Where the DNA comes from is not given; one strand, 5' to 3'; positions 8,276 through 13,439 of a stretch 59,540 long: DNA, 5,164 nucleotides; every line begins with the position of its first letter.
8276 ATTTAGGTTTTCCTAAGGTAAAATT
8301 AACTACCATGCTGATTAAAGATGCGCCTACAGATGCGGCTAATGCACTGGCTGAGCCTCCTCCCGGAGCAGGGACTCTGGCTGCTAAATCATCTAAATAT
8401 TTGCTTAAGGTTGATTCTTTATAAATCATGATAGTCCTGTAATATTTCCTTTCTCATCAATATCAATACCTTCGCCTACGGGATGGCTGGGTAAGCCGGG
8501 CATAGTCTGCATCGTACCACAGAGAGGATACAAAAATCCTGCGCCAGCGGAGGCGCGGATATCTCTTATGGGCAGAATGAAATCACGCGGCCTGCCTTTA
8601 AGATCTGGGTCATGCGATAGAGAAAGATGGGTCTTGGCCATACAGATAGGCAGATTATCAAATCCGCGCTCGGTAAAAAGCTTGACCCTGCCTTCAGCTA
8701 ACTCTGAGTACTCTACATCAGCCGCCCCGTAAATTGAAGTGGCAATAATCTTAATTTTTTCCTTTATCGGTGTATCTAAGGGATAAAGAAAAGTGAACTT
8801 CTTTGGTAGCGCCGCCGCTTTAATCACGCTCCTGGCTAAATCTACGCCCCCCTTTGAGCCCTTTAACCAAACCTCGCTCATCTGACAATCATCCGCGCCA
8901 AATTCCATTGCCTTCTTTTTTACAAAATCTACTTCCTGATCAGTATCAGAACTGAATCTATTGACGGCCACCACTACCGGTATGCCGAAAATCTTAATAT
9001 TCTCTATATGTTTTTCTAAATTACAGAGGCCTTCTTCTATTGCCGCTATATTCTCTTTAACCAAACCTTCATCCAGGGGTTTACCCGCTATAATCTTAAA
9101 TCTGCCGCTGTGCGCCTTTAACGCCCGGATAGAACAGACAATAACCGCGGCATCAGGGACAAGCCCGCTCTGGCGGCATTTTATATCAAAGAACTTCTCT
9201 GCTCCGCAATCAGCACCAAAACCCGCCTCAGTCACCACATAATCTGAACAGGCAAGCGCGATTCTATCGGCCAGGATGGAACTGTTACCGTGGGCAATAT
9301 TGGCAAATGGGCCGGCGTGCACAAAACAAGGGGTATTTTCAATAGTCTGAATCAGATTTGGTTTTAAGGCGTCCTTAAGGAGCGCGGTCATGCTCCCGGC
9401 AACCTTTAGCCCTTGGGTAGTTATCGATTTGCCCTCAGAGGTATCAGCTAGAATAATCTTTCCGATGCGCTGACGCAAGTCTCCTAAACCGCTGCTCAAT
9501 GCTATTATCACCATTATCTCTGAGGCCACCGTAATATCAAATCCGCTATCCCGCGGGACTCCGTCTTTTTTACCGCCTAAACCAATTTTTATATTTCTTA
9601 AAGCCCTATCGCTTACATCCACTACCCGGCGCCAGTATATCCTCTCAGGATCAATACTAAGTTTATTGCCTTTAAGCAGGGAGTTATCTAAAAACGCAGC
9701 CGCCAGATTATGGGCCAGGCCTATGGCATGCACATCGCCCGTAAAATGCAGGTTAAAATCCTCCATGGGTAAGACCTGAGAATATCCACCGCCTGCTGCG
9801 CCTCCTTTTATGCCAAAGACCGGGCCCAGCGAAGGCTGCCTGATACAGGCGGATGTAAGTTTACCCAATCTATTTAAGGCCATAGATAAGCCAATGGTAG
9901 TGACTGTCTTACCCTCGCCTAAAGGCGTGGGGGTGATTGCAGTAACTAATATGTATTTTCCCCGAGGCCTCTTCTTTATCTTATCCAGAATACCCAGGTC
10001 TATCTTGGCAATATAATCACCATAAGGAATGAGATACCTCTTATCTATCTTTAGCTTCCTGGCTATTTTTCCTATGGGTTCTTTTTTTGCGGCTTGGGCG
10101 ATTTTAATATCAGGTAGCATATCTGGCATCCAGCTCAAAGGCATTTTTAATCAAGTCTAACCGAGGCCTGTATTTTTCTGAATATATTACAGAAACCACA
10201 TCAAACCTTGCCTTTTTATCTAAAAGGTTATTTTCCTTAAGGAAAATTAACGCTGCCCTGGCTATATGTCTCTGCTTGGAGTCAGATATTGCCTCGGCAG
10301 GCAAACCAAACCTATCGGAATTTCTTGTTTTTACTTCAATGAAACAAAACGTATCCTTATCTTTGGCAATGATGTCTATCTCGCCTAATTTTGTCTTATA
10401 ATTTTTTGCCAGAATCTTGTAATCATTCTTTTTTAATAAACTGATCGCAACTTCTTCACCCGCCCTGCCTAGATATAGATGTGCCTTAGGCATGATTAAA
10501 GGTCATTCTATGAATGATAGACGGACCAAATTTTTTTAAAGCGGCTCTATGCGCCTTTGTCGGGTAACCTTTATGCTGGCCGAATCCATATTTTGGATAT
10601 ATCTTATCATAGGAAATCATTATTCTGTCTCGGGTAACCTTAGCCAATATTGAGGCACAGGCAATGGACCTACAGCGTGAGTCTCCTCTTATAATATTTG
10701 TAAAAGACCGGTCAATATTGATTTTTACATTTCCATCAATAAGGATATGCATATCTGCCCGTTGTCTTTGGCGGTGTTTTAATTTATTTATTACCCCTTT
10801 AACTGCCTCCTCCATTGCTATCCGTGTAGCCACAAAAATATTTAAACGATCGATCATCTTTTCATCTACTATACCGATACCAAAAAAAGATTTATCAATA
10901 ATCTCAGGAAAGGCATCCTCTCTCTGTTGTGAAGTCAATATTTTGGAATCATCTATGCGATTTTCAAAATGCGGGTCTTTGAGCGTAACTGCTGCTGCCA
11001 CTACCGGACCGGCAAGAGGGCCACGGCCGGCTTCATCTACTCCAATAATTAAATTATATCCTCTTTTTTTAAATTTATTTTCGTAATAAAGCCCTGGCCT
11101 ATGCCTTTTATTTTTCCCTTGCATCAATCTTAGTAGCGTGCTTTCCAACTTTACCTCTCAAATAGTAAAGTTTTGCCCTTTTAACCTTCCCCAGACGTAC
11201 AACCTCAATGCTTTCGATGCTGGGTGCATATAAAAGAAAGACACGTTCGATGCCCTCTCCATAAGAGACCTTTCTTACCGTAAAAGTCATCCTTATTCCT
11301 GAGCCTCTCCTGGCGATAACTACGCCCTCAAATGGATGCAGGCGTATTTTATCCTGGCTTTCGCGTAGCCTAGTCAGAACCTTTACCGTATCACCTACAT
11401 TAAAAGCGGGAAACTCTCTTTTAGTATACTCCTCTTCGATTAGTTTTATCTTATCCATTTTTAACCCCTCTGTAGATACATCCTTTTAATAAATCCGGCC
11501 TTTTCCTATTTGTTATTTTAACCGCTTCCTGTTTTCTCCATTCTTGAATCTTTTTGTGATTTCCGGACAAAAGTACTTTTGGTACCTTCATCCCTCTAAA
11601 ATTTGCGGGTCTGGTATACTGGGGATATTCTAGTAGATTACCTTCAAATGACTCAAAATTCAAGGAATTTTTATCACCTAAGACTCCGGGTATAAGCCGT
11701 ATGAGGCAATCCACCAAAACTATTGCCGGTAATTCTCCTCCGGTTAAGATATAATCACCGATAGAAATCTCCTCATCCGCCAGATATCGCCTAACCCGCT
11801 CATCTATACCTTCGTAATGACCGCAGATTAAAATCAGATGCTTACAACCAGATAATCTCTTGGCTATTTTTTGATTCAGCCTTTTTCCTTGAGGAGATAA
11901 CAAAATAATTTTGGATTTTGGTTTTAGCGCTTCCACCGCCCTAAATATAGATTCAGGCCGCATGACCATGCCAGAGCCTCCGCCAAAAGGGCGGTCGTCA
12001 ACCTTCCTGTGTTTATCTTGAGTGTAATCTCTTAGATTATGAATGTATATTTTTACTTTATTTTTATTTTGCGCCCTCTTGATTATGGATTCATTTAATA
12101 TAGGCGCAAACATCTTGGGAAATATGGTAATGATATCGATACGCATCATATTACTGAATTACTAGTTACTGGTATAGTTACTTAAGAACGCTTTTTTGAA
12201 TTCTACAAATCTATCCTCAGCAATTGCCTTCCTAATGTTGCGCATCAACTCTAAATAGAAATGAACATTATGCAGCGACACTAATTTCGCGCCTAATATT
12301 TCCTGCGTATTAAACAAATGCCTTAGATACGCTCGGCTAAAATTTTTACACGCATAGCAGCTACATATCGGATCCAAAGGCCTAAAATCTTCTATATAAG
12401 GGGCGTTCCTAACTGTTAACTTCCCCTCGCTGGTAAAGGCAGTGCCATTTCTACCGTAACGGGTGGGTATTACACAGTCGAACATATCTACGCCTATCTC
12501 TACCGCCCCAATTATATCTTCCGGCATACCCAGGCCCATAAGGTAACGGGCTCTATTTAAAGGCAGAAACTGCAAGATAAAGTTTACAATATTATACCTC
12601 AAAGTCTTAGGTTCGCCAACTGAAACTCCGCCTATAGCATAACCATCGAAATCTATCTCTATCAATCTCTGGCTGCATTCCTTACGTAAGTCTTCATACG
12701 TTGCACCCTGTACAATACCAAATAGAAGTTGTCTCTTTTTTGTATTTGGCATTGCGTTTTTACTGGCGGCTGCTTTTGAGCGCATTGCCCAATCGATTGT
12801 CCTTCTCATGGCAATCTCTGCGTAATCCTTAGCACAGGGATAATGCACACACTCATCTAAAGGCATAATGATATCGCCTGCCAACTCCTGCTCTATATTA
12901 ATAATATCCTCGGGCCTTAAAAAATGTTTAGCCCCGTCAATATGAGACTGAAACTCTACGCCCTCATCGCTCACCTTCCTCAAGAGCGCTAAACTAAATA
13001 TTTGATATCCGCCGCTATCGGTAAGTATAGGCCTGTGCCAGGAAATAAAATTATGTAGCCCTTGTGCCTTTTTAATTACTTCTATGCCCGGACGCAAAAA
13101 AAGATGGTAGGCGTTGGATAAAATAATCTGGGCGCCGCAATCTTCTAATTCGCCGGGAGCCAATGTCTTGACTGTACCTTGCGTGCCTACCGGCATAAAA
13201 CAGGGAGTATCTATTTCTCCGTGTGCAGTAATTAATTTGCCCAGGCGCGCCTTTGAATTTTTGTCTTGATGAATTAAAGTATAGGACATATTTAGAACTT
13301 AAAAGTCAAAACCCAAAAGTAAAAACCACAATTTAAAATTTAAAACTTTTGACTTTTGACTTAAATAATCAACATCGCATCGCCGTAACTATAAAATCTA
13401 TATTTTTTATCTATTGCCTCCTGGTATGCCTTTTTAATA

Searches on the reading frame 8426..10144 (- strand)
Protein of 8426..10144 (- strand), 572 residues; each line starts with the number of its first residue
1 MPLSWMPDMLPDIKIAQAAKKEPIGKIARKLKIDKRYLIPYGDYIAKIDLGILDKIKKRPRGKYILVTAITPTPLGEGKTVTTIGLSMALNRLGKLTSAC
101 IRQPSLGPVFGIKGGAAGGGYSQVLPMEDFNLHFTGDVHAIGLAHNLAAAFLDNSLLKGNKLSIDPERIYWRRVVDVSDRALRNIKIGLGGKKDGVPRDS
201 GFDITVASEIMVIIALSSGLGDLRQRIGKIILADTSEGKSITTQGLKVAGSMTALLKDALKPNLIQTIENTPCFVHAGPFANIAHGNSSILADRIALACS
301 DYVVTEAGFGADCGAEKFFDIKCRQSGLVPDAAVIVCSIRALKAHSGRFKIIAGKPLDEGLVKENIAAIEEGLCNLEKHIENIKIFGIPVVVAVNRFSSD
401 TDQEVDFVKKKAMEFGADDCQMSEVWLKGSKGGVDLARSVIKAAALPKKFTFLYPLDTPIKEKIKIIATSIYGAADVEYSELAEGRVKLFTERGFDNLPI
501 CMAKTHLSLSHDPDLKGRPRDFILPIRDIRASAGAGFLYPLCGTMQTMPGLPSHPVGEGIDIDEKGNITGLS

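Call 70: search_protein_families(library=pfam, proteins=[window:8426-10144:-], max_evalue=0.00001)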
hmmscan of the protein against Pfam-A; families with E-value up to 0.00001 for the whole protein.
window:8426-10144:- (572 aa): 1 family
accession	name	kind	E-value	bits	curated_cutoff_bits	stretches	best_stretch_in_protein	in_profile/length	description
PF01268.25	FTHFS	-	2.5e-252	838.5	27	1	12-572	3-556/556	Formate--tetrahydrofolate ligase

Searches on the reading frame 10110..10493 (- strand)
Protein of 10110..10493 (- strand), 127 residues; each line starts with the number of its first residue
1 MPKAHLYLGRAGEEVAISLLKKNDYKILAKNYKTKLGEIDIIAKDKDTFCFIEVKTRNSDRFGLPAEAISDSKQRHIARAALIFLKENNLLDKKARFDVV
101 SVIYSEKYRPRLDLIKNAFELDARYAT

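Call 70: search_protein_families(library=pfam, proteins=[window:10110-10493:-], max_evalue=0.00001)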
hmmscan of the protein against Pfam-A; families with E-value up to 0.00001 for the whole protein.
window:10110-10493:- (127 aa): 2 families
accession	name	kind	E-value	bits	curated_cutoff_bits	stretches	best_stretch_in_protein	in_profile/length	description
PF02021.23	UPF0102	-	6.3e-28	97.4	23.6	1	12-102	1-80/80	Uncharacterised protein family UPF0102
PF08378.17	NERD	-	3.7e-06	27.9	22.1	1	9-64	2-64/111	Nuclease-related domain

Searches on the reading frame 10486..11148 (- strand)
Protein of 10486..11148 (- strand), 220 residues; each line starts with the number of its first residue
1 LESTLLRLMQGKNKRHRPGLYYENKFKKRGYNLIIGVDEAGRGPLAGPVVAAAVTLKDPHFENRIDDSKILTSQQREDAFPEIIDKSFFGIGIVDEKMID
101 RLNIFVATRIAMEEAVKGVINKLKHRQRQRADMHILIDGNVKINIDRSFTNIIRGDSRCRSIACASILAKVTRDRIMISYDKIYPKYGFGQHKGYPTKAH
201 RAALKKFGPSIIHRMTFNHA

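Call 70: search_protein_families(library=pfam, proteins=[window:10486-11148:-], max_evalue=0.00001)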
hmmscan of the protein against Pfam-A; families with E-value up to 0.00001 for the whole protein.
window:10486-11148:- (220 aa): 1 family
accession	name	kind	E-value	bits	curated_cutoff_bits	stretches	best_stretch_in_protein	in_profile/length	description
PF01351.25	RNase_HII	-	7.6e-32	111.3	25.8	1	35-218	1-197/199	Ribonuclease HII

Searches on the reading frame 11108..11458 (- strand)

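Call 71: search_protein_families(library=pfam, proteins=[window:11108-11458:-], max_evalue=0.00001)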
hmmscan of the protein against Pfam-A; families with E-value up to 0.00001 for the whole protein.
window:11108-11458:- (116 aa): 1 family
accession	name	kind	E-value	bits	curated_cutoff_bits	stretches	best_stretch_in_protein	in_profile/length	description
PF01245.26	Ribosomal_L19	-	1.5e-39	134.9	22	1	4-108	3-106/111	Ribosomal protein L19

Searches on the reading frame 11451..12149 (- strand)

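Call 71: search_protein_families(library=pfam, proteins=[window:11451-12149:-], max_evalue=0.00001)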
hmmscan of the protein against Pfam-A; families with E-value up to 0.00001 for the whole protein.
window:11451-12149:- (232 aa): 1 family
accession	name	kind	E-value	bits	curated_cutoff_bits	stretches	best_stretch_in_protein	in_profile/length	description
PF01746.26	tRNA_m1G_MT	-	2.4e-64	217.1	27.3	1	24-218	2-195/195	tRNA (Guanine-1)-methyltransferase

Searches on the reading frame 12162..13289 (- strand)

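Call 71: search_protein_families(library=pfam, proteins=[window:12162-13289:-], max_evalue=0.00001)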
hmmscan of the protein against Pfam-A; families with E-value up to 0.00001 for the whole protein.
window:12162-13289:- (375 aa): 1 family
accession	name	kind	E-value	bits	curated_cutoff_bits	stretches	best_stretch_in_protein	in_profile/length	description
PF01702.25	TGT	-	2.5e-158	527.2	26.3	1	13-373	2-356/357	Queuine tRNA-ribosyltransferase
